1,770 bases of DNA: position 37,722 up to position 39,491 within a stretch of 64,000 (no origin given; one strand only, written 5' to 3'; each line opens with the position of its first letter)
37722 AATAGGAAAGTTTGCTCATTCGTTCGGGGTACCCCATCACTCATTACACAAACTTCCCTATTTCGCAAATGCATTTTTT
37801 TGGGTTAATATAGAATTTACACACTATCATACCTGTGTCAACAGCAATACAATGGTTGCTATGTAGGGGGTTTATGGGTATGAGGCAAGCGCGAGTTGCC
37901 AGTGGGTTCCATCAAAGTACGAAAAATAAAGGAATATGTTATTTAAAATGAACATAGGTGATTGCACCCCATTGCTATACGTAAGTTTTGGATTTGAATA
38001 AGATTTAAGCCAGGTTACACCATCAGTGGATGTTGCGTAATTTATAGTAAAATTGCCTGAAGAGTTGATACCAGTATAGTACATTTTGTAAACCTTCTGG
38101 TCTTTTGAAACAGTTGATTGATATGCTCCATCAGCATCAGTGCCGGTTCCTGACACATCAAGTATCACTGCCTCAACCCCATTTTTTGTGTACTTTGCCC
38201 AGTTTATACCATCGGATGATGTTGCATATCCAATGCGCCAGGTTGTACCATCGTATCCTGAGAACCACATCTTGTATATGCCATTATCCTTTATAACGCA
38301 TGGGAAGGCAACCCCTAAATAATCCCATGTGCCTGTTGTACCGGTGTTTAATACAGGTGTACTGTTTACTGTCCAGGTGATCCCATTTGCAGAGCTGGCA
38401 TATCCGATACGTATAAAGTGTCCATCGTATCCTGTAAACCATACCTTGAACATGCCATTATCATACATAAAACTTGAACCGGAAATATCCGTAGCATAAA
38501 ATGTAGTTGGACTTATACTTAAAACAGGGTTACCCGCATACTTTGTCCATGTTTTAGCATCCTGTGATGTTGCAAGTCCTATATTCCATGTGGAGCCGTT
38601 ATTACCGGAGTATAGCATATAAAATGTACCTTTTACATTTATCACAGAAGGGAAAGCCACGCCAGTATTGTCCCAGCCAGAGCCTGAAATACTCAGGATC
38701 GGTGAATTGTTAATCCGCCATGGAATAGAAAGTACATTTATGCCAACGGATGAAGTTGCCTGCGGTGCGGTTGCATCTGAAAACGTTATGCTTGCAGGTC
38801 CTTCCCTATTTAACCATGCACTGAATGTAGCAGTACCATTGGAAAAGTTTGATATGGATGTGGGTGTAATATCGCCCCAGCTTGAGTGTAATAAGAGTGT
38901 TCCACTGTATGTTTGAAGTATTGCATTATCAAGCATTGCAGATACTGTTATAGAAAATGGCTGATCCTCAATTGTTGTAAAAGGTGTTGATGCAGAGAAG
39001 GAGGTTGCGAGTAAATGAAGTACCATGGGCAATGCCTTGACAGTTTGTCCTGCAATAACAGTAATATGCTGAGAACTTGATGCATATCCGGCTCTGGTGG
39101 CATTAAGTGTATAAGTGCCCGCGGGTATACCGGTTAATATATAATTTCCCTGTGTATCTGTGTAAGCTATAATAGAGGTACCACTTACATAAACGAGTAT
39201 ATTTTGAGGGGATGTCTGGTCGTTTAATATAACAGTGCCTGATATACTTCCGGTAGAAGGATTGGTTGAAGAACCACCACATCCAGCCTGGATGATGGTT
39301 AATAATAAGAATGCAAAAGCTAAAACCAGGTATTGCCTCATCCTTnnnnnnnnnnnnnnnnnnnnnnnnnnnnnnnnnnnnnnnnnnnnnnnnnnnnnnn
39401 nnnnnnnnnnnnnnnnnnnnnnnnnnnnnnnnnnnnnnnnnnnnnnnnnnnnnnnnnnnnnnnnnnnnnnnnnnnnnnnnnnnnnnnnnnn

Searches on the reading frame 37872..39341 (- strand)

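Call 96: search_protein_families(library=pfam, proteins=[window:37872-39341:-])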
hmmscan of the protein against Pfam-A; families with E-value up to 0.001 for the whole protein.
window:37872-39341:- (489 aa): 5 families
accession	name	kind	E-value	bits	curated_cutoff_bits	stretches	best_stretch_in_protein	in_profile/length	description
PF04041.19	Glyco_hydro_130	-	4.3e-17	62.5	26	2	310-387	67-142/320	beta-1,4-mannooligosaccharide phosphorylase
PF13715.12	CarbopepD_reg_2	-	2.5e-12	47.1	32.2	1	33-101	1-70/88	CarboxypepD_reg-like domain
PF13620.12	CarboxypepD_reg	-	8.3e-12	45.7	32.3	1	32-102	1-76/82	Carboxypeptidase regulatory-like domain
PF14686.12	fn3_3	-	0.00017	21.7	24.4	1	30-102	2-74/75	Polysaccharide lyase family 4, domain II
PF09430.16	EMC7_beta-sandw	-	0.00018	22.1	26.6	1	40-105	2-69/122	ER membrane protein complex subunit 7, beta-sandwich domain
